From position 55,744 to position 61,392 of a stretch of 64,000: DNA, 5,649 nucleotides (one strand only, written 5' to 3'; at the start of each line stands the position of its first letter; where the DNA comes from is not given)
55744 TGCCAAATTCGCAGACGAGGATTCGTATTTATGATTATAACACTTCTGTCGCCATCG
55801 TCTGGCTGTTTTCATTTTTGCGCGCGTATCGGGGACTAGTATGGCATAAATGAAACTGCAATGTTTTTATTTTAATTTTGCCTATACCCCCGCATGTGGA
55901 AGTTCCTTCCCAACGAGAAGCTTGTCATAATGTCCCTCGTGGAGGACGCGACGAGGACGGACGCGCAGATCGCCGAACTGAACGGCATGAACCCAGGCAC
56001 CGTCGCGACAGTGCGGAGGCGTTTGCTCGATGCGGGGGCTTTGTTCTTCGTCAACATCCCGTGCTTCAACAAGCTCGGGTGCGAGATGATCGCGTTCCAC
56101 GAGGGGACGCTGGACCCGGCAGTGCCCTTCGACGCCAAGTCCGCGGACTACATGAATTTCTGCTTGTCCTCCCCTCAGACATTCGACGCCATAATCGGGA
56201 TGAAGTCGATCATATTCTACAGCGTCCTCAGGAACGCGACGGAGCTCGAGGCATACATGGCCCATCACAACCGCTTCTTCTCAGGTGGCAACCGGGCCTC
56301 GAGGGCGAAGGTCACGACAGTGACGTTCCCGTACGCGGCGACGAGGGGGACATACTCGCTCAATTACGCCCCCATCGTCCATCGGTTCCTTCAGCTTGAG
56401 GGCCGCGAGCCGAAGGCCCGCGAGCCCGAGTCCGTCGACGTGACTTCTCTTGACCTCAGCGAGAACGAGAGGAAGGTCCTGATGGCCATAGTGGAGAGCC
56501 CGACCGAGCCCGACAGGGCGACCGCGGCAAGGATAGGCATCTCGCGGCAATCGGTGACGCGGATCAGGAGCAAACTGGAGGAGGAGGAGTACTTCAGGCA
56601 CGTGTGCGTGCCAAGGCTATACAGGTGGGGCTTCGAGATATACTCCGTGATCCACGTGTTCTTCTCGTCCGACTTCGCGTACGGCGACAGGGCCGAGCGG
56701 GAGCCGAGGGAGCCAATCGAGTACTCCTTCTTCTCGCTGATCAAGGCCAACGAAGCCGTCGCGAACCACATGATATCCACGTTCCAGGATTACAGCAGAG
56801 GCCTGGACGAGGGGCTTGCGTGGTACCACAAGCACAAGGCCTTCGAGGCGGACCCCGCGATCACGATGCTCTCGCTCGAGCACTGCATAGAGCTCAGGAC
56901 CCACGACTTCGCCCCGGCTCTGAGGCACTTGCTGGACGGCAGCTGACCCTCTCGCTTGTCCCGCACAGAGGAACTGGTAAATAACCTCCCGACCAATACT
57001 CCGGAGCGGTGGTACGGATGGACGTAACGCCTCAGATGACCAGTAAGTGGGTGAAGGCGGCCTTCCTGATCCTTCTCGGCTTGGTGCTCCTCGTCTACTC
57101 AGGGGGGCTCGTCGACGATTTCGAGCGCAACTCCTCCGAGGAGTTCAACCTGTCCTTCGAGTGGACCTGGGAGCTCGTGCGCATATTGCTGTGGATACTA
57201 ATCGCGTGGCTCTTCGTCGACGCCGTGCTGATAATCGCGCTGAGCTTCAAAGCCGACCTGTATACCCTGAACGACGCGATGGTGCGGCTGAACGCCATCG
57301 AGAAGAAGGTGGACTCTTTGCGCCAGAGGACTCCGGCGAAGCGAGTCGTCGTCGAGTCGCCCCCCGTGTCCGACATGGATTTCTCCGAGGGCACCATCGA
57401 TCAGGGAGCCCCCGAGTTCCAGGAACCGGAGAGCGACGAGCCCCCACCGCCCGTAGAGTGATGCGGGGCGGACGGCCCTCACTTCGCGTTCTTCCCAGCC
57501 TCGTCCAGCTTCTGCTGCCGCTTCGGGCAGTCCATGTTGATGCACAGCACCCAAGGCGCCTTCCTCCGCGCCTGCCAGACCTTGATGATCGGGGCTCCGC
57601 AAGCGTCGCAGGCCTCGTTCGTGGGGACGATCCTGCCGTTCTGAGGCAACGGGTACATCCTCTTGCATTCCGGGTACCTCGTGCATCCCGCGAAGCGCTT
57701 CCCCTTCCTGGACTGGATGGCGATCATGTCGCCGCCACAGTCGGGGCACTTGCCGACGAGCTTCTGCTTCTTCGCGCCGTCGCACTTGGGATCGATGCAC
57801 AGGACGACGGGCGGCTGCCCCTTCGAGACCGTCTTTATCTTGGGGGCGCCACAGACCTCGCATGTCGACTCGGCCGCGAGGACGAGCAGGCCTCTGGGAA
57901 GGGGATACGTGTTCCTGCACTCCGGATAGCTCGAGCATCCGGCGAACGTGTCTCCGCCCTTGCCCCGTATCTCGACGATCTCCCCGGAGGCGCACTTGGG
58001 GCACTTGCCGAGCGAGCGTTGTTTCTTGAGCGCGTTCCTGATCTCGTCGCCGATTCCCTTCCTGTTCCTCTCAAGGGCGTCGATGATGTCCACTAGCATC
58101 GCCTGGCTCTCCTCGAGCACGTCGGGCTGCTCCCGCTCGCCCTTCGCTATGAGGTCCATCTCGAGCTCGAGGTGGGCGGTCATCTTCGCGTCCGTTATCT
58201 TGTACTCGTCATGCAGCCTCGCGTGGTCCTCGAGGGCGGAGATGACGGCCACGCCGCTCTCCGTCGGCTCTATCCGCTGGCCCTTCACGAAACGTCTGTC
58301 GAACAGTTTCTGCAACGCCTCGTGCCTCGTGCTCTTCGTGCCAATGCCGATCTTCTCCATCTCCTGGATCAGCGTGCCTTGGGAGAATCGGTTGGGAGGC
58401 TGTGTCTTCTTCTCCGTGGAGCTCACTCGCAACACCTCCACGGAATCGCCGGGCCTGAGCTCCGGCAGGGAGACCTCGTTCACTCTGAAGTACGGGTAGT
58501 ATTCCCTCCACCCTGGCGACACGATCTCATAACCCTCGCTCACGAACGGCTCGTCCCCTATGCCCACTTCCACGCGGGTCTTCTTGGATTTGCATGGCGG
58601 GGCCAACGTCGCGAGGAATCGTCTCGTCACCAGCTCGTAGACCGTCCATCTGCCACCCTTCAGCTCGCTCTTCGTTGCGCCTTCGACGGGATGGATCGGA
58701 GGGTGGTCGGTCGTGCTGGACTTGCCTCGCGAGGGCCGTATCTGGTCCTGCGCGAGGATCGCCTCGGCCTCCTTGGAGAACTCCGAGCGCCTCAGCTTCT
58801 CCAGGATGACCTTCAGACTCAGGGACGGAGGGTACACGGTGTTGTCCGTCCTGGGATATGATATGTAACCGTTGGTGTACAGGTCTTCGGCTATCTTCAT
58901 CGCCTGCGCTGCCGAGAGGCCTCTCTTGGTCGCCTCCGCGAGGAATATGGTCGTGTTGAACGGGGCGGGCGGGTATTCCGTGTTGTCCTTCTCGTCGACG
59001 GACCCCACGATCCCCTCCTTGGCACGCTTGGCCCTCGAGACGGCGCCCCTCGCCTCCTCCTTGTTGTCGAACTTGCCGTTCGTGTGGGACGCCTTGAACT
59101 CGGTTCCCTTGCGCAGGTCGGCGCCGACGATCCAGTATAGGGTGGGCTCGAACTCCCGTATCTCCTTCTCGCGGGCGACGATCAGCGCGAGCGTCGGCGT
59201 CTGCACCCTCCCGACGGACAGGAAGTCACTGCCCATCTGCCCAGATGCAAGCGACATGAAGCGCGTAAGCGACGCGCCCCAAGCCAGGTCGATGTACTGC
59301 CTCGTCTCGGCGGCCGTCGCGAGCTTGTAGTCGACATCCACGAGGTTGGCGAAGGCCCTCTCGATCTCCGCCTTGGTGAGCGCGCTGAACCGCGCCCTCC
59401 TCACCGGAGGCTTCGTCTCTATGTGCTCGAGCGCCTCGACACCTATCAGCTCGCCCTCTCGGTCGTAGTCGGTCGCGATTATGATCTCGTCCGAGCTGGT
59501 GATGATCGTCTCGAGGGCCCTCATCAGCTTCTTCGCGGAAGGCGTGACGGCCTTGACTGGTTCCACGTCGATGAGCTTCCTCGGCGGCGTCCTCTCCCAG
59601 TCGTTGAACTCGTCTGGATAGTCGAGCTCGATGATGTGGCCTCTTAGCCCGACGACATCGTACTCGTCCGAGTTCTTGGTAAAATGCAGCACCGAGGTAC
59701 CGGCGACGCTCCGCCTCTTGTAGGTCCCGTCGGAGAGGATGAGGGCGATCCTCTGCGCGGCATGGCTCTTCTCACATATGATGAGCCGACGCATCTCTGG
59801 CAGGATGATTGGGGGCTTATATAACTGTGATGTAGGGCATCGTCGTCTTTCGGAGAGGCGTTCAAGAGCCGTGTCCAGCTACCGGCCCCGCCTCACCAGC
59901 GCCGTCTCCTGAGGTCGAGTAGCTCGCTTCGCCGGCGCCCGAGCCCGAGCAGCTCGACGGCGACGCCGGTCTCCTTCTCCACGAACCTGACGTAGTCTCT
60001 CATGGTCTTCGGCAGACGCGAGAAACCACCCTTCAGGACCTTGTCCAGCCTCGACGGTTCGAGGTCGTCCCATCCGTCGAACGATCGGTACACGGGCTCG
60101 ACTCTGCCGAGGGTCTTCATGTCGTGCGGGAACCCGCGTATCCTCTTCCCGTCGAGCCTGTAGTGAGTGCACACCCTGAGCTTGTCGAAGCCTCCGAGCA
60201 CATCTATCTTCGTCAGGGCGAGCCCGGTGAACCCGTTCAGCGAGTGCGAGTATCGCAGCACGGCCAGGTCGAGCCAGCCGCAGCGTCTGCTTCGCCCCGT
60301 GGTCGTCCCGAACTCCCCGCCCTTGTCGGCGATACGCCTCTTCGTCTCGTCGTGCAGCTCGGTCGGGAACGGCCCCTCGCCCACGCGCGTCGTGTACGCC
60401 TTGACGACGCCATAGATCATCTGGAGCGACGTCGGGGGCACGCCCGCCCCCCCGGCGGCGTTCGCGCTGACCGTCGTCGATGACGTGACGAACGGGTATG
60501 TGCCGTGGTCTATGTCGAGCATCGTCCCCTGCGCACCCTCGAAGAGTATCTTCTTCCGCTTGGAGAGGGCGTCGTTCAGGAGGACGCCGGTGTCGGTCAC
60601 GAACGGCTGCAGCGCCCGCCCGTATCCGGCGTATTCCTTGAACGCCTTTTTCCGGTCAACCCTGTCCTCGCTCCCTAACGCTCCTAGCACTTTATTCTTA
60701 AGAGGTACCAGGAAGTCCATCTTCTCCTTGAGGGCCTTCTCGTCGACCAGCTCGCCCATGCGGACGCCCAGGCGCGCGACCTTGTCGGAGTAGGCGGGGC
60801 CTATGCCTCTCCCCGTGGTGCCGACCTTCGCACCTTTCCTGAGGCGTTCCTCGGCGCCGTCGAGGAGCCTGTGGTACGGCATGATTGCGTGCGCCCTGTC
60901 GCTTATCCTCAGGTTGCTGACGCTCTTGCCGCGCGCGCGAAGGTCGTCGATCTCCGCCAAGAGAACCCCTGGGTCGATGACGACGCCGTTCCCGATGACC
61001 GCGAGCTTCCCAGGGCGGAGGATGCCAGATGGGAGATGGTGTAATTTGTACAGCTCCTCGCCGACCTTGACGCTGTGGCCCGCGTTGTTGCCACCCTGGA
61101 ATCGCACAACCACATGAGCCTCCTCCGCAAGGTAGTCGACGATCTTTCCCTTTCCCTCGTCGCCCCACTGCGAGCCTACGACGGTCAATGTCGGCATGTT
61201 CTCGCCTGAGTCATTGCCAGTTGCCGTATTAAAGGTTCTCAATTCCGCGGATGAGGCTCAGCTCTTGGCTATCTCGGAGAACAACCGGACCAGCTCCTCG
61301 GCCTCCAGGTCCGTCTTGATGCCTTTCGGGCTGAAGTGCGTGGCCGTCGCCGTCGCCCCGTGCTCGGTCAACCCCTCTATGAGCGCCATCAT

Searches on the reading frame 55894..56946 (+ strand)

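Call 51: search_protein_families(library=pfam, proteins=[window:55894-56946:+], max_evalue=0.00001)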
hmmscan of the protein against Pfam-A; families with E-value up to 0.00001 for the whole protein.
window:55894-56946:+ (350 aa): 2 families
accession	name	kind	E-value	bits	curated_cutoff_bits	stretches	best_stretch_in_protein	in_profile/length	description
PF13412.12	HTH_24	-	2.8e-06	27.3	21.9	0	188-233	1-46/48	Winged helix-turn-helix DNA-binding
PF13518.12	HTH_28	-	8.7e-06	26.2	25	0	205-231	13-39/52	Helix-turn-helix domain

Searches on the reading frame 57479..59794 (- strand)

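Call 51: search_protein_families(library=pfam, proteins=[window:57479-59794:-], max_evalue=0.00001)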
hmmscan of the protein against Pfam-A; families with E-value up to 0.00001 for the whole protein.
window:57479-59794:- (771 aa): 3 families
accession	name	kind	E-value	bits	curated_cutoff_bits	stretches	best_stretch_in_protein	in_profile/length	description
PF01131.25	Topoisom_bac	-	1.3e-115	387.1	35.1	1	154-560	2-410/411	DNA topoisomerase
PF01396.24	Zn_ribbon_Top1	-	4.9e-23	81.1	32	2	596-634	2-38/39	Topoisomerase DNA binding C4 zinc finger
PF01751.28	Toprim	-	1.1e-13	51.6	23.1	1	4-138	2-95/96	Toprim domain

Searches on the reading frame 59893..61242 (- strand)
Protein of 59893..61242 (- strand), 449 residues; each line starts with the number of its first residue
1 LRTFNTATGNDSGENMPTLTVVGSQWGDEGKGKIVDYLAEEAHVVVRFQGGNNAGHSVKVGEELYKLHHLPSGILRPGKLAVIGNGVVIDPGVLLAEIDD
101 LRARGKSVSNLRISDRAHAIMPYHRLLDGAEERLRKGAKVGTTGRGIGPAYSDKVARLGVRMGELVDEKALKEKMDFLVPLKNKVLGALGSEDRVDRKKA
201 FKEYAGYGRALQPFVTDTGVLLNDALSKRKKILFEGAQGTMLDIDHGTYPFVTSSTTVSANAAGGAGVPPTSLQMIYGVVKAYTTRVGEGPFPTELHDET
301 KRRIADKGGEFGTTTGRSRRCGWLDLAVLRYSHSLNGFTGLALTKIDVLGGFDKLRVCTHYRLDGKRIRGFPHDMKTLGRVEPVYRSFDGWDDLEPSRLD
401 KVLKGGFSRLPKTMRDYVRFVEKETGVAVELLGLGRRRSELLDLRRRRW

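Call 51: search_protein_families(library=pfam, proteins=[window:59893-61242:-], max_evalue=0.00001)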
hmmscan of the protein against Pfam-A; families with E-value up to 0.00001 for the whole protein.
window:59893-61242:- (449 aa): 1 family
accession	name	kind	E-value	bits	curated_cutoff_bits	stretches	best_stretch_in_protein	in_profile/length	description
PF00709.27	Adenylsucc_synt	-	2.8e-171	570.3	27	1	21-441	2-415/416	Adenylosuccinate synthetase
